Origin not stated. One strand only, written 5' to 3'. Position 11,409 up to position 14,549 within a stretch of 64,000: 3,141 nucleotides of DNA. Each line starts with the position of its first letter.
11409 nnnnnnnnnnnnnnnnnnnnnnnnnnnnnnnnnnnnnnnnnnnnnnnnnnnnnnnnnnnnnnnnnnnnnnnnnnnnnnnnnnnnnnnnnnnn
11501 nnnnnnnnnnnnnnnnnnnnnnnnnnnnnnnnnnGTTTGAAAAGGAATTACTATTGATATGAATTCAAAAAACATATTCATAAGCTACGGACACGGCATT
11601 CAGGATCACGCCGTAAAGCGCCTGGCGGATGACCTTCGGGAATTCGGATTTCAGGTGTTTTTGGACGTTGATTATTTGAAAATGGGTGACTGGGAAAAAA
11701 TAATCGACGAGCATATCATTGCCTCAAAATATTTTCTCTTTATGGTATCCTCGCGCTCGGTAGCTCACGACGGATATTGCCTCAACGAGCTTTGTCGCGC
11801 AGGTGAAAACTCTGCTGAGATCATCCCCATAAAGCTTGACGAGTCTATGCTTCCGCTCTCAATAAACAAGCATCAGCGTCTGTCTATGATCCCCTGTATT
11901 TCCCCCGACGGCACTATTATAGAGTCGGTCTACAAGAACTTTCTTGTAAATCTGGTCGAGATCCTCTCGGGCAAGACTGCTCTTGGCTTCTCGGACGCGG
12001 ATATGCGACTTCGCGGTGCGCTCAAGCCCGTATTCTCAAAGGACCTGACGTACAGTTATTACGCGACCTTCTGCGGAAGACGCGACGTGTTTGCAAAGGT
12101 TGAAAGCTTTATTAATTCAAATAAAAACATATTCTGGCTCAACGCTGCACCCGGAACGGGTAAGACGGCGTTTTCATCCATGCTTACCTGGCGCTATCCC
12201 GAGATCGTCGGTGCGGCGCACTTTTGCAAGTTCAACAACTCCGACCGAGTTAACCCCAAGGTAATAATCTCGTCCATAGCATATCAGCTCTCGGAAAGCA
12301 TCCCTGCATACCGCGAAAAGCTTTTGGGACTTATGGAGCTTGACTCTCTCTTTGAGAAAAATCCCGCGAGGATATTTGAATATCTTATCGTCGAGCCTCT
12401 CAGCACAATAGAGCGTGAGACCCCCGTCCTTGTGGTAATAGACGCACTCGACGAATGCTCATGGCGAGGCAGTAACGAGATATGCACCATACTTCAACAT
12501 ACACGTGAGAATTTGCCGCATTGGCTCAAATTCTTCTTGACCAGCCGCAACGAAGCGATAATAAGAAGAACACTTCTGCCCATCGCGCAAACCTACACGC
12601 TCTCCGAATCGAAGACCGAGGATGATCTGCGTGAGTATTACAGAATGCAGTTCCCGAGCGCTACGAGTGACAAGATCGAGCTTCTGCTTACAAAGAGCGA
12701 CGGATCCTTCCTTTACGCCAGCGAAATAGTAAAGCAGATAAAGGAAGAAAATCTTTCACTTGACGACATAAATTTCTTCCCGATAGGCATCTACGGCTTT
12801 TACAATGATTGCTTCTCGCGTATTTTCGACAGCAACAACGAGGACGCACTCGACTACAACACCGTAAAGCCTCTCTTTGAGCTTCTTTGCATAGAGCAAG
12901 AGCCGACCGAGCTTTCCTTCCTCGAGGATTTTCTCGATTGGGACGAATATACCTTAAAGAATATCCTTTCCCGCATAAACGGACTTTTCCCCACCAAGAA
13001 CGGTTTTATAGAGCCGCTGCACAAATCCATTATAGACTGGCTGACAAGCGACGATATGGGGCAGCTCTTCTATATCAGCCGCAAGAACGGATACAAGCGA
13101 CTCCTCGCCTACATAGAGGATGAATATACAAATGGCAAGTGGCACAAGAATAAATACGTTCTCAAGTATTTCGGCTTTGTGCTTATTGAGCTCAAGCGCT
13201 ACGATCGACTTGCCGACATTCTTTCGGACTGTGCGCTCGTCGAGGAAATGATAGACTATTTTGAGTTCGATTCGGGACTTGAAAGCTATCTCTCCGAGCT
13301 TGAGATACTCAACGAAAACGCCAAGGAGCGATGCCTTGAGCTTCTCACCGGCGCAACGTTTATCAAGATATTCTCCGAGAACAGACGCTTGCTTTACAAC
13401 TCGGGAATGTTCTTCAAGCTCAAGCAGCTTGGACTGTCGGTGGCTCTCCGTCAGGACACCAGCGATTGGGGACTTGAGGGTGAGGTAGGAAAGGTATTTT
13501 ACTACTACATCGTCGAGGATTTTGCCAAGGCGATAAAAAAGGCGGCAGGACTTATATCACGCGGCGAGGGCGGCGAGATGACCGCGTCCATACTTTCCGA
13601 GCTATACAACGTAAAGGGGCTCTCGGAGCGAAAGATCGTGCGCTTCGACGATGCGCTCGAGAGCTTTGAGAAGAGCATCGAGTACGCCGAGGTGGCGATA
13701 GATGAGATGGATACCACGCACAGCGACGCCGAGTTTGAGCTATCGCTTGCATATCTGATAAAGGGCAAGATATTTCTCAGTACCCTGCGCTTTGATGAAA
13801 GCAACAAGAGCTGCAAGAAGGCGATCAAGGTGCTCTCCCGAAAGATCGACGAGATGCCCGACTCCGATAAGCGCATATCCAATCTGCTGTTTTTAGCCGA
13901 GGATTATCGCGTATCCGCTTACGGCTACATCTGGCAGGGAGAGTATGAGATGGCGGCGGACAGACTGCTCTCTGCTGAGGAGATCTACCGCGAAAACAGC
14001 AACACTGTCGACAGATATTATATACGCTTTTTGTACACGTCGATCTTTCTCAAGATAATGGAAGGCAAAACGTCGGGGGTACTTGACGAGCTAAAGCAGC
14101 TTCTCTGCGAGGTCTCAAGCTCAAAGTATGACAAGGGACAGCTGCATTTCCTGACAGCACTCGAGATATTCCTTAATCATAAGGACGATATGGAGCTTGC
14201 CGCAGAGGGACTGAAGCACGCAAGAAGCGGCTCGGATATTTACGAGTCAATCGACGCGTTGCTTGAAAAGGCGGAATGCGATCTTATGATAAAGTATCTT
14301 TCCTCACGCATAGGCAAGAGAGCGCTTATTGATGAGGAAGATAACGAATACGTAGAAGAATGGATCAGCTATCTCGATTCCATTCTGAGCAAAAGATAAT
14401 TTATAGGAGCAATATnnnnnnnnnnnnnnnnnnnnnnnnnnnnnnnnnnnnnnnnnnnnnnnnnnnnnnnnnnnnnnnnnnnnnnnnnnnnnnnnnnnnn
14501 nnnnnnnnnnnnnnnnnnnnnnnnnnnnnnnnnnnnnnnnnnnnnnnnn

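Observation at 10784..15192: MBL hydrolase + TIR-NACHT-TPR + IMPase-family phosphatase operon: candidate undescribed NLR-type immune module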

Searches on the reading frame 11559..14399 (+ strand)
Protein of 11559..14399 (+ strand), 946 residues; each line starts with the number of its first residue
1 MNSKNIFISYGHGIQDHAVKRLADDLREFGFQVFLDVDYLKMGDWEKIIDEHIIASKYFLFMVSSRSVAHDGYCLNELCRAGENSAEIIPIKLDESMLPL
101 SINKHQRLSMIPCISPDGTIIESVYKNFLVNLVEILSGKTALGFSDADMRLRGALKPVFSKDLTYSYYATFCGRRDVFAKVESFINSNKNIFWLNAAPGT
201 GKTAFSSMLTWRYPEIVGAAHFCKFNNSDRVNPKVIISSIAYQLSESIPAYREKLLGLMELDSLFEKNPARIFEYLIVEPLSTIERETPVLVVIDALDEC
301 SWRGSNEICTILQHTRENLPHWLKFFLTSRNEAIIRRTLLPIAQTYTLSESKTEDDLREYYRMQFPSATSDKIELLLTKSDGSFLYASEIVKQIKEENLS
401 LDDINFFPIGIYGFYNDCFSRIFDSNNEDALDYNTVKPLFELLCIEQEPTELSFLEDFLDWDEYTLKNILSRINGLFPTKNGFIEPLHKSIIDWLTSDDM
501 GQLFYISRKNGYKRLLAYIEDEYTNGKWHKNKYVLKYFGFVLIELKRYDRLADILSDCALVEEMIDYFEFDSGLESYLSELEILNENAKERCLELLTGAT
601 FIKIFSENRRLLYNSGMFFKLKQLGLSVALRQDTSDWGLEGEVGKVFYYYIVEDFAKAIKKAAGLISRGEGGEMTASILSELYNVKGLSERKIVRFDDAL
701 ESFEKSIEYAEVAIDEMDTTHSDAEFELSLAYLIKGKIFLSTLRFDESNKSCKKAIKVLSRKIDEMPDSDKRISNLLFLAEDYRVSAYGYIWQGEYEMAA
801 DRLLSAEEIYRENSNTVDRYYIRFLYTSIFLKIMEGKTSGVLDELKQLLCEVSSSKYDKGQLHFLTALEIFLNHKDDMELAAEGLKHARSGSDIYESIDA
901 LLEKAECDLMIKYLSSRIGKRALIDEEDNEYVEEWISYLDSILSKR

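Call 4: search_protein_families(library=pfam, proteins=[window:11559-14399:+], max_evalue=0.01)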
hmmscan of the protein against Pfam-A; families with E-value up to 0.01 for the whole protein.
window:11559-14399:+ (946 aa): 4 families
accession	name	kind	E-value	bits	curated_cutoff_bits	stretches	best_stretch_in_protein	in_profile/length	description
PF24883.2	NPHP3_N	-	1.6e-25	90.6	24.8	1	186-330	17-164/164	Nephrocystin 3, N-terminal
PF13676.11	TIR_2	-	5.9e-13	49.8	28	1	6-99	1-98/122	TIR domain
PF01582.25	TIR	-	0.00086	19.6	21.3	1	11-93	10-96/179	TIR domain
PF05729.18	NACHT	-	0.0048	17.2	26.7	0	284-360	77-163/167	NACHT domain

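Call 5: search_protein_families(library=padloc, proteins=[window:11559-14399:+], max_evalue=0.01)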
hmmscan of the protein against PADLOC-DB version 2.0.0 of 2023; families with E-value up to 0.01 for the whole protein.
window:11559-14399:+ (946 aa): 5 families
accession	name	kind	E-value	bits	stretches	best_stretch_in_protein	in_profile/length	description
PDLC05062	PDC-S66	-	7.7e-08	30.1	1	5-68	150-214/282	-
PDLC02421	Aga_TIR-PNTD1-PNTD2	-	1.1e-07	29.3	1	2-107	2-114/430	Class I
PDLC02403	Aga_TIR-PNTD1-PNTD2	-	8.7e-07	26.3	1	5-107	4-113/443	Class I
PDLC02012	SAVED5--SAVED_TIR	-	6.5e-06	23.5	1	5-53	15-62/404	-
PDLC03957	bSEFIR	-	2.9e-05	22.1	1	1-44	35-81/412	-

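Call 6: search_protein_families(library=ncbifam, proteins=[window:11559-14399:+], max_evalue=0.01)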
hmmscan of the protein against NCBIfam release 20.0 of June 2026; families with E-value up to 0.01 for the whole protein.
window:11559-14399:+ (946 aa): 2 families
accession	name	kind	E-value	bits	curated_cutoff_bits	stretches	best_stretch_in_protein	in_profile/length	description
NF058526.1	Thoeris_type3_ThcB4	equivalog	0.00041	19.3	220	1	3-90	127-214/375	Thoeris type III anti-phage system protein ThcB4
NF042941.1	Retron_TIR_antiphage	equivalog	0.0012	17.7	600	1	3-78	339-414/464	TIR domain-containing anti-phage reverse transcriptase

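Call 7: find_homologous_proteins(query=window:11559-14399:+, max_evalue=0.00001)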
Query window:11559-14399:+ (946 aa): 830 proteins with E <= 0.00001 among 8000 candidates; the best 120 are listed.
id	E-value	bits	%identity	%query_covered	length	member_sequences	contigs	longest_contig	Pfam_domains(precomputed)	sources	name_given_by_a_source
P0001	0.0e+0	2113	99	100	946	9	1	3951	PF24883.3,PF13676.12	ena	-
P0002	0.0e+0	1883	87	100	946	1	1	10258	PF24883.3,PF13676.12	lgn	-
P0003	0.0e+0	1784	82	100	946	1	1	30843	PF24883.3,PF13676.12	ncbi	-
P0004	0.0e+0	1699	78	100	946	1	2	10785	PF24883.3,PF13676.12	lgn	-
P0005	0.0e+0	1694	78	100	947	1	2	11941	PF24883.3,PF13676.12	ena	-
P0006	0.0e+0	1662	76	100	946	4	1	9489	PF24883.3,PF13676.12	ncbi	-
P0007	0.0e+0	1653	75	100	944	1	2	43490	PF24883.3,PF13676.12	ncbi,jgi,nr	ncbi:MAG: toll/interleukin-1 receptor domain-containing protein [Ruminococcaceae bacterium]|nr:toll/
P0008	0.0e+0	1633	75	100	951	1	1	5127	PF24883.3,PF13676.12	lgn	-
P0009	0.0e+0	1632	74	100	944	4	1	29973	PF24883.3,PF13676.12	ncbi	-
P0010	0.0e+0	1630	75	100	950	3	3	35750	PF01582.26,PF24883.3,PF13676.12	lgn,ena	-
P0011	0.0e+0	1620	73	100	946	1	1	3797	PF24883.3,PF13676.12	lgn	-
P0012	0.0e+0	1614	73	100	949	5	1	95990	PF24883.3,PF13676.12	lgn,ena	-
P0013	0.0e+0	1610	74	100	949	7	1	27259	PF24883.3,PF13676.12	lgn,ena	-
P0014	0.0e+0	1607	74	100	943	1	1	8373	PF24883.3,PF13676.12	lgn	-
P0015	0.0e+0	1607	74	100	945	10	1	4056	PF24883.3,PF13676.12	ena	-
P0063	5.5e-271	920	47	100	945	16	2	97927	PF01582.26,PF24883.3,PF00515.35,PF13676.12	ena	-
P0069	8.9e-261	886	46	99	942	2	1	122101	PF01582.26,PF24883.3,PF13676.12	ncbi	-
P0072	8.1e-240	817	44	99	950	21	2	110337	PF24883.3,PF13676.12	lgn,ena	-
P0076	1.2e-230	786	45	96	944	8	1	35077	PF01582.26,PF24883.3,PF13424.13,PF13676.12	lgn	-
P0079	1.4e-211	723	40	99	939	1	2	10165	PF01582.26,PF24883.3,PF13424.13,PF13676.12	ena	-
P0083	1.5e-187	644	38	100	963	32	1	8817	PF24883.3,PF13424.13,PF13676.12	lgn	-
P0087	8.9e-152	525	36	99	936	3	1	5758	PF25521.2,PF24883.3,PF05729.19,PF13676.12,PF13191.13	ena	-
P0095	3.1e-136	474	33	99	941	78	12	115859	PF24883.3,PF05729.19,PF13401.13,PF13676.12,PF13191.13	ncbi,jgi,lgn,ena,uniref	ncbi:TIR domain-containing protein [Frisingicoccus sp.]|uniref:TIR domain-containing protein n=1 Tax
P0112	1.0e-111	393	29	100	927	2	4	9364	PF25521.2,PF24883.3,PF05729.19,PF13676.12,PF07719.24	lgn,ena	-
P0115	3.8e-85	305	28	99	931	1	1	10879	PF24883.3,PF13424.13,PF13676.12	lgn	-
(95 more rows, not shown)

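Call 8: find_related_loci(query=window:11559-14399:+, collection=genome_contigs, flank=6000)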
Query window:11559-14399:+ (946 aa) in genome_contigs; peptide patterns used: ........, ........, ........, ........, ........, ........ (x = any residue, [..] = any of these).
60 stretches matched a pattern; 23 encode a relative of the query (tblastn E <= 1e-3); 21 distinct loci.
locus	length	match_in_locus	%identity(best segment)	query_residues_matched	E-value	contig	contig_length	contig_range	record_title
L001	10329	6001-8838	82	1-946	0e+0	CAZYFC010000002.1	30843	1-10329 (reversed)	MAG TPA_asm: uncultured Lachnospiraceae bacterium isolate SRP315200_co1_280 genome assembly, contig: NODE_2136_length_30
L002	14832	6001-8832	75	1-946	0e+0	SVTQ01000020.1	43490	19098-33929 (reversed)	MAG: Oscillospiraceae bacterium isolate SIG699 NODE_19390_length_43490_cov_2.052003, whole genome shotgun sequence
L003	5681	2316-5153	73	1-946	0e+0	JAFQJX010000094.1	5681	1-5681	MAG: Clostridia bacterium isolate RGIG1887 Goat_Cecum.Co__c1233247, whole genome shotgun sequence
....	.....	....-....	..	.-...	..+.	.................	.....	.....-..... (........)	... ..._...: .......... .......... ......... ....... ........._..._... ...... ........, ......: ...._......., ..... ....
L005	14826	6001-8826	66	1-943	0e+0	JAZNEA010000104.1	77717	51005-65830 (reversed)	MAG: Clostridia bacterium isolate T1900044724_TS20190190.MAGScoT_cleanbin_000004 SGB_1923_k141_1900455, whole genome sho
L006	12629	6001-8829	71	1-944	0e+0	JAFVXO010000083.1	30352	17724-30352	MAG: Clostridia bacterium isolate RGIG5486 Sheep_Colon.Co__c2149614, whole genome shotgun sequence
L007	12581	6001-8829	60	1-945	0e+0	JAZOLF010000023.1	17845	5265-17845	MAG: Candidatus Scatosoma sp. isolate T1900045656_YK20190350.MAGScoT_cleanbin_000017 SGB_8239_k141_1618685, whole genome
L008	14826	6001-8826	61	1-943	0e+0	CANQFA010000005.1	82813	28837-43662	MAG: uncultured Clostridia bacterium isolate Lapin-002__bin116 genome assembly, contig: Lapin-002__NODE_335_length_82813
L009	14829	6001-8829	59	1-945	0e+0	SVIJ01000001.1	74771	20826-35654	MAG: Clostridiales bacterium isolate SIG406 NODE_8489_length_74771_cov_1.878477, whole genome shotgun sequence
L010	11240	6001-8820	59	1-943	0e+0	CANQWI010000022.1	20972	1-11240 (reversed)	MAG: uncultured Clostridia bacterium isolate Lapin-014__bin16 genome assembly, contig: Lapin-014__NODE_2052_length_20972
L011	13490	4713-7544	76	1-945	0e+0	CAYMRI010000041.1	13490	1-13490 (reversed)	MAG TPA_asm: uncultured Eubacteriales bacterium isolate SRP315200_co1_690 genome assembly, contig: NODE_9600_length_1349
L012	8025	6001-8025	73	1-675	0e+0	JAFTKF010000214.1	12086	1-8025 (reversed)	MAG: Clostridia bacterium isolate RGIG3894 Roe_deer_Cecum-2__c489816, whole genome shotgun sequence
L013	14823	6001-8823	74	1-943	0e+0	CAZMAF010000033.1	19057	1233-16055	MAG TPA_asm: uncultured Lachnospiraceae bacterium isolate SRP315200_co1_648 genome assembly, contig: NODE_5380_length_19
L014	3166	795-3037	98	1-748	0e+0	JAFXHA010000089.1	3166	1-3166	MAG: Clostridia bacterium isolate RGIG6407 Sheep_Rectum-5__c751353, whole genome shotgun sequence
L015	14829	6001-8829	66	1-943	0e+0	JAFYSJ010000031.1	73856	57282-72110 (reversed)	MAG: Clostridia bacterium isolate RGIG7378 Water_buffalos_Cecum-5__c989580, whole genome shotgun sequence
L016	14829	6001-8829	51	1-943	0e+0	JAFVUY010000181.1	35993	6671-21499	MAG: Bacilli bacterium isolate RGIG5418 Sheep_Colon-4__c612545, whole genome shotgun sequence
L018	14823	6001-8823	59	3-945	0e+0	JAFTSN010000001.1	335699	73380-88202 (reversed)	MAG: Clostridia bacterium isolate RGIG4110 Roe_deer_Cecum.Co__c216474, whole genome shotgun sequence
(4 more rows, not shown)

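Call 14: find_encoding_contigs(protein=P0063, flank=5000, max_places=3)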
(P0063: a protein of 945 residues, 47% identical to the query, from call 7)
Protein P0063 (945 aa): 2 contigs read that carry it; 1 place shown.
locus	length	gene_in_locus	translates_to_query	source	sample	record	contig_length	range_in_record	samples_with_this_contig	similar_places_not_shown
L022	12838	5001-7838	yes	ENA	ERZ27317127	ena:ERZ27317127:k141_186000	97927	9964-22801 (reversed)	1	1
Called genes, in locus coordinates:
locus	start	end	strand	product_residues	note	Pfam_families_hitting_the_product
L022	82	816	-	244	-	PF07022:Phage_CI_repr, PF12844:HTH_19, PF13443:HTH_26 (weak), PF13560:HTH_31, PF01381:HTH_3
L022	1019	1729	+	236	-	-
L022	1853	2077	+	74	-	PF01381:HTH_3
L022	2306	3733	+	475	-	PF11443:DUF2828, PF25043:DUF7788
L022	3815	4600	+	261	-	PF00106:adh_short, PF01370:Epimerase, PF08659:KR (faint), PF13561:adh_short_C2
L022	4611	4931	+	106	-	-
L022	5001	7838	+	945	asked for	PF01582:TIR (weak), PF13676:TIR_2, PF24883:NPHP3_N, PF00515:TPR_1 (faint)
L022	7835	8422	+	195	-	PF22624:AASDHPPT_N (weak)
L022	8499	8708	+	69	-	PF09954:DUF2188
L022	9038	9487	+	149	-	PF00293:NUDIX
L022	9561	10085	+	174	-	PF07638:Sigma70_ECF (faint), PF04542:Sigma70_r2 (weak), PF08281:Sigma70_r4_2, PF04545:Sigma70_r4 (weak)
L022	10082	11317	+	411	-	-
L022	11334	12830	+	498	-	-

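Call 15: find_encoding_contigs(protein=P0072, flank=5000, max_places=3)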
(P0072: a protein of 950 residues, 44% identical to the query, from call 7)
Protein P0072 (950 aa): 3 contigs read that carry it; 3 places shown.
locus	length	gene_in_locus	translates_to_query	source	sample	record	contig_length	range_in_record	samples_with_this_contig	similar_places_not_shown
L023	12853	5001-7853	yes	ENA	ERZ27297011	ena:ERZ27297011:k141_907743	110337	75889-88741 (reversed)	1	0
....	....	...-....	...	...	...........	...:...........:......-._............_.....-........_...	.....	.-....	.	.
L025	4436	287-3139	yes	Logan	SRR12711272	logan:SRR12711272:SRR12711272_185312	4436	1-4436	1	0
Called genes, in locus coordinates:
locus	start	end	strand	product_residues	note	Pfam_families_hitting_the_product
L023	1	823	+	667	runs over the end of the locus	PF16361:Peptidase_S8_N (faint), PF00082:Peptidase_S8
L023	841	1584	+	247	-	PF07610:DUF1573, PF22544:HYDIN_VesB_CFA65-like_Ig (weak)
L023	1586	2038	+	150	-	PF13648:Lipocalin_4 (weak)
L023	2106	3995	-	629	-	PF00012:HSP70, PF06723:MreB_Mbl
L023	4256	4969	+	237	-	PF00849:PseudoU_synth_2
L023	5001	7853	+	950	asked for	PF13676:TIR_2, PF24883:NPHP3_N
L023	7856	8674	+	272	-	PF00149:Metallophos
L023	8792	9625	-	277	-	PF02265:S1-P1_nuclease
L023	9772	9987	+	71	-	PF10771:DUF2582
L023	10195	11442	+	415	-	PF08757:CotH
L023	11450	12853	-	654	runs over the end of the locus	PF07488:Glyco_hydro_67M, PF07477:Glyco_hydro_67C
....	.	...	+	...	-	?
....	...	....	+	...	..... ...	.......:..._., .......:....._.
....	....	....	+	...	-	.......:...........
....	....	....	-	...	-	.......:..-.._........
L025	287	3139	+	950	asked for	PF13676:TIR_2, PF24883:NPHP3_N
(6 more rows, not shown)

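Call 16: find_encoding_contigs(protein=P0095, flank=5000, max_places=4)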
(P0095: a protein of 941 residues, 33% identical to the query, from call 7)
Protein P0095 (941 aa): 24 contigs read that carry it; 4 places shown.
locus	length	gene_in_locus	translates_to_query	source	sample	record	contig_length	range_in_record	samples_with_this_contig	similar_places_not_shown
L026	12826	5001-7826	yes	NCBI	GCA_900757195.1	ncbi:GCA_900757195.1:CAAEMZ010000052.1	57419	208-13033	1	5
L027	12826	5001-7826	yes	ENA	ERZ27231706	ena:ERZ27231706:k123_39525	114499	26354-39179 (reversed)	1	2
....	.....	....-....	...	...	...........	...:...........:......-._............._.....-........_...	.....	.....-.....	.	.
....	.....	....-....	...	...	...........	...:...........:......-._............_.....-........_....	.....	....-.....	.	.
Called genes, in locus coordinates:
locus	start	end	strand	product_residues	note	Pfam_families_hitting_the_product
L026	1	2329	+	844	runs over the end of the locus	?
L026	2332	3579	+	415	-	PF00990:GGDEF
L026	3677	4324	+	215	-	-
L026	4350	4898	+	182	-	-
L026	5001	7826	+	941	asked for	PF13676:TIR_2, PF13191:AAA_16 (weak), PF24883:NPHP3_N, PF05729:NACHT (weak), PF13401:AAA_22 (faint)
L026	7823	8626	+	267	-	PF00702:Hydrolase, PF08282:Hydrolase_3, PF05116:S6PP (weak)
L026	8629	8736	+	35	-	-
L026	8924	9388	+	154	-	PF00011:HSP20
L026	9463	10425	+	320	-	PF00226:DnaJ, PF01556:DnaJ_C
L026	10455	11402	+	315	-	PF01544:CorA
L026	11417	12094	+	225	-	PF05175:MTS, PF07021:MetW (weak), PF13489:Methyltransf_23, PF01209:Ubie_methyltran, PF13847:Methyltransf_31, PF08241:Methyltransf_11, PF08242:Methyltransf_12, PF13649:Methyltransf_25, +1 more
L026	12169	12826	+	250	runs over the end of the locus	PF01636:APH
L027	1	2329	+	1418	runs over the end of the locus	PF08447:PAS_3 (faint), PF00990:GGDEF, PF00563:EAL, PF00990:GGDEF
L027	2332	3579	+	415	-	PF00990:GGDEF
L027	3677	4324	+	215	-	-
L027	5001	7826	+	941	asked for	PF13676:TIR_2, PF13191:AAA_16 (weak), PF24883:NPHP3_N, PF05729:NACHT (weak), PF13401:AAA_22 (faint)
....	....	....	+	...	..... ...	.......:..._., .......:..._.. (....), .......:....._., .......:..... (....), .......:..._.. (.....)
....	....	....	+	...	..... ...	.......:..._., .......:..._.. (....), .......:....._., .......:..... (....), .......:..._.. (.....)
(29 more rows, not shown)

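Call 17: find_encoding_contigs(protein=P0083, flank=4000, max_places=2)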
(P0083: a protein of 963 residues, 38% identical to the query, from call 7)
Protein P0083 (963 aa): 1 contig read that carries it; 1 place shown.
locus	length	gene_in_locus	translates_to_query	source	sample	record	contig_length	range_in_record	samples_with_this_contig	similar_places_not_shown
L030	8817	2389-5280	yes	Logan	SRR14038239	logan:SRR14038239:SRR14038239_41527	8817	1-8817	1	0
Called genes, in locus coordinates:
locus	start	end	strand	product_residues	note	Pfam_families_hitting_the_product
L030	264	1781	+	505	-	PF01087:GalP_UDP_transf, PF02744:GalP_UDP_tr_C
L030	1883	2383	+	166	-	PF13189:Cytidylate_kin2 (faint), PF01202:SKI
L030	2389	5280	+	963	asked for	PF13676:TIR_2, PF24883:NPHP3_N, PF13424:TPR_12 (faint)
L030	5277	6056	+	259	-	PF00459:Inositol_P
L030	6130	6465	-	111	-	PF13240:Zn_Ribbon_1 (weak)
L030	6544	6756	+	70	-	PF13560:HTH_31, PF12844:HTH_19, PF01381:HTH_3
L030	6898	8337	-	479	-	PF00587:tRNA-synt_2b, PF03129:HGTP_anticodon, PF09180:ProRS-C_1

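Call 18: find_encoding_contigs(protein=P0076, flank=4000, max_places=2)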
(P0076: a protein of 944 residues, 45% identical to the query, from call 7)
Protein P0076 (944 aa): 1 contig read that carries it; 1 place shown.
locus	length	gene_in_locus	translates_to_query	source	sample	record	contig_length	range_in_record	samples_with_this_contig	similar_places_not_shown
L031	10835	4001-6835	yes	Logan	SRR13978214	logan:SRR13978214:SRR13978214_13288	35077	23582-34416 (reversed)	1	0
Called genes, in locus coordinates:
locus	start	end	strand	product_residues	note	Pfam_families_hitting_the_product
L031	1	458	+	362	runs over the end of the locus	-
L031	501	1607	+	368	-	PF14607:GxDLY, PF13472:Lipase_GDSL_2 (weak), PF14606:Lipase_GDSL_3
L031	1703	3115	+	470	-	PF01547:SBP_bac_1, PF13416:SBP_bac_8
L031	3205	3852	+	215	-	PF00702:Hydrolase, PF08282:Hydrolase_3 (faint), PF12710:HAD (weak), PF13419:HAD_2, PF13242:Hydrolase_like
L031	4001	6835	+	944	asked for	PF01582:TIR (faint), PF13676:TIR_2, PF24883:NPHP3_N, PF13424:TPR_12 (faint)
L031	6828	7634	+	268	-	PF00459:Inositol_P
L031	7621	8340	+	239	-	PF03009:GDPD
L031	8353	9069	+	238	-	-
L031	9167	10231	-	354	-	-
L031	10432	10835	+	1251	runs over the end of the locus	PF28553:WH_1, PF28554:DUF8437, PF00176:SNF2-rel_dom (faint), PF04851:ResIII (weak), PF28555:Helicase_dom, PF00271:Helicase_C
